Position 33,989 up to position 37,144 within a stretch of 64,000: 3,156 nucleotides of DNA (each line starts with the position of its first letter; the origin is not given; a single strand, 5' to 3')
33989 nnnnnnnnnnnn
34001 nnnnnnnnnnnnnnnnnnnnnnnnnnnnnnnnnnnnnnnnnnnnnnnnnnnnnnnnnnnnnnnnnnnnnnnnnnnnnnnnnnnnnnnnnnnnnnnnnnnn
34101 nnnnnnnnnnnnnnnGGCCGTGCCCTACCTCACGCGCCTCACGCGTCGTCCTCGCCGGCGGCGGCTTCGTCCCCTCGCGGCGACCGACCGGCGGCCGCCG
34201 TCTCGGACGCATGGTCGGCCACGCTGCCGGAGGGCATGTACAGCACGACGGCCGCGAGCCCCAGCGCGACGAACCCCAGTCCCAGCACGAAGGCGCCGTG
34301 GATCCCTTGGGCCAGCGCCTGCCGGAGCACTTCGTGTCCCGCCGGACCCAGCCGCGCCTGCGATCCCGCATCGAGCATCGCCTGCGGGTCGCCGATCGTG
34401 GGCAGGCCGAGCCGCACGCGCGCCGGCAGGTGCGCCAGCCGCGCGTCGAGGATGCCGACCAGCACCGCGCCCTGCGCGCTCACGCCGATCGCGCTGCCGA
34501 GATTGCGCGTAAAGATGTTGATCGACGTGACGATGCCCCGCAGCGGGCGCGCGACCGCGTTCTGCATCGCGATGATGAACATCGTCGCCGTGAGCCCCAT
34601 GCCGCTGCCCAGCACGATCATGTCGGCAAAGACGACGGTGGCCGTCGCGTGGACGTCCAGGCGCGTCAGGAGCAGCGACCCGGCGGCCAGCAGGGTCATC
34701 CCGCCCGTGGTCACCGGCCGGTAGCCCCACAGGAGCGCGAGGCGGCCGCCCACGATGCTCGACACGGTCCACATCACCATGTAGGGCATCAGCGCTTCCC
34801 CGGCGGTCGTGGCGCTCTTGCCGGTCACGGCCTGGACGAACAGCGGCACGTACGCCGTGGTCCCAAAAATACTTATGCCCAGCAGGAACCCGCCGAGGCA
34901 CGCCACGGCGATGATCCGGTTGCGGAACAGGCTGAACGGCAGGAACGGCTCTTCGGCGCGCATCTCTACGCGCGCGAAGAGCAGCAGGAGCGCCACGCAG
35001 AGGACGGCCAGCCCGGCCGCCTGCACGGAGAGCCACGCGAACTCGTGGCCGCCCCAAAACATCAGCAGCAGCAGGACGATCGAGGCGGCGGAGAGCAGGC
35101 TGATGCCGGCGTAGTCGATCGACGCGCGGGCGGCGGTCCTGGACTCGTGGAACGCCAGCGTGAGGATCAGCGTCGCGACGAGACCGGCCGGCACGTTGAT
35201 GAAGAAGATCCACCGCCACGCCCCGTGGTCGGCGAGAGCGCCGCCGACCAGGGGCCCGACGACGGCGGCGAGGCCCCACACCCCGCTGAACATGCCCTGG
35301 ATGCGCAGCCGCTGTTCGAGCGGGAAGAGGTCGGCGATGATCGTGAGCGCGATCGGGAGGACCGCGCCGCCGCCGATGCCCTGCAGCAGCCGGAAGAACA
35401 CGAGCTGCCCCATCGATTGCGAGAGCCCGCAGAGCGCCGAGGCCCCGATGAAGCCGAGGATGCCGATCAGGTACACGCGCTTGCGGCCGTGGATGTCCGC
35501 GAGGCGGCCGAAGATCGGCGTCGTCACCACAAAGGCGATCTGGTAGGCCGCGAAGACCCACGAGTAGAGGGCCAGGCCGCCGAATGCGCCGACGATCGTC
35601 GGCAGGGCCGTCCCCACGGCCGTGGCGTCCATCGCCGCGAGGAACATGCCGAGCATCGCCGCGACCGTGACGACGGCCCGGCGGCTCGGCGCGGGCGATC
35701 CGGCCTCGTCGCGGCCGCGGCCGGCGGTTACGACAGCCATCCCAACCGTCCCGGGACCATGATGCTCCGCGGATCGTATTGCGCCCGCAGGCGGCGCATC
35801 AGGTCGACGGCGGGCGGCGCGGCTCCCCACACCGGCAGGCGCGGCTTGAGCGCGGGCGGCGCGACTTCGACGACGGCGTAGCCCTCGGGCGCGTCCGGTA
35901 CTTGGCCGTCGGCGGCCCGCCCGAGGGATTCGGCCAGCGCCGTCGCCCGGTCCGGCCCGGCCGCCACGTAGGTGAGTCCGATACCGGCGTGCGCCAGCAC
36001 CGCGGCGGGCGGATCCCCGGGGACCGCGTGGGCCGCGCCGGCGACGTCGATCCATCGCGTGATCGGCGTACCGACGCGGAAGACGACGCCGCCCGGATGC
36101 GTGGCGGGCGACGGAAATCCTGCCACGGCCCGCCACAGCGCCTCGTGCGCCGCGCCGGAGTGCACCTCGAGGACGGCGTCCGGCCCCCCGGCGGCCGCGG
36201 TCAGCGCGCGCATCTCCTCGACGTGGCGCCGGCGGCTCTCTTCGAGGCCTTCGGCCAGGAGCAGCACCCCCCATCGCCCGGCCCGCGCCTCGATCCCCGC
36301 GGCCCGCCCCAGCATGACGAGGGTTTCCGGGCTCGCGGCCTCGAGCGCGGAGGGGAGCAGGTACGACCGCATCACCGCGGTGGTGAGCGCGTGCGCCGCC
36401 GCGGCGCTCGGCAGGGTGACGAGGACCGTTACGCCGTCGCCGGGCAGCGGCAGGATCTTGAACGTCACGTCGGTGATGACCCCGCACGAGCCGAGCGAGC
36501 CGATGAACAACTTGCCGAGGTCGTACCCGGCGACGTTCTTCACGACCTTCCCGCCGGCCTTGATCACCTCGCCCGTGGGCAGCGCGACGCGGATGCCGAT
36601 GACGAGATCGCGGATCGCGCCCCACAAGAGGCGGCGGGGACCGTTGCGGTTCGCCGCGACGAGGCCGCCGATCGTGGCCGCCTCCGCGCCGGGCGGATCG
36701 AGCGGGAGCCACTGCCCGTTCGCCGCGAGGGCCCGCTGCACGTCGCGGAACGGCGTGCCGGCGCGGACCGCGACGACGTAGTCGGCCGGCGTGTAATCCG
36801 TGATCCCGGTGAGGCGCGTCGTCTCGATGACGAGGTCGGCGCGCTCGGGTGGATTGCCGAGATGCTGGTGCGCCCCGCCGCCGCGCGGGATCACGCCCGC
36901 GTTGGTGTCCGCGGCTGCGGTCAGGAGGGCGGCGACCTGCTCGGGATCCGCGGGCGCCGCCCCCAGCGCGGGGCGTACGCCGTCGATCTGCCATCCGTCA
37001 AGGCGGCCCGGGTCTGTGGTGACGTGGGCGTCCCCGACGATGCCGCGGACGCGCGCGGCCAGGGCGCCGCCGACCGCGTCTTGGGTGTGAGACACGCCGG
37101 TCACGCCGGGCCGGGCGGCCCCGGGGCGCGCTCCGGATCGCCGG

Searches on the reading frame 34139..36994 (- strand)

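Call 63: search_protein_families(library=pfam, proteins=[window:34139-36994:-], max_evalue=0.00001)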
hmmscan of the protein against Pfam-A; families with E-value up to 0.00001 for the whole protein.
window:34139-36994:- (951 aa): 3 families
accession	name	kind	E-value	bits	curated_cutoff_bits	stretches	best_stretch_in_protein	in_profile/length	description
PF07690.21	MFS_1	-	1.2e-51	176.1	33.4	1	447-837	2-346/347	Major Facilitator Superfamily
PF06609.19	TRI12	-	4.2e-10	39.1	23.2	1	456-697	59-313/599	Fungal trichothecene efflux pump (TRI12)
PF00083.30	Sugar_tr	-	8.8e-09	35.2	22.3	1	476-613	47-189/452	Sugar (and other) transporter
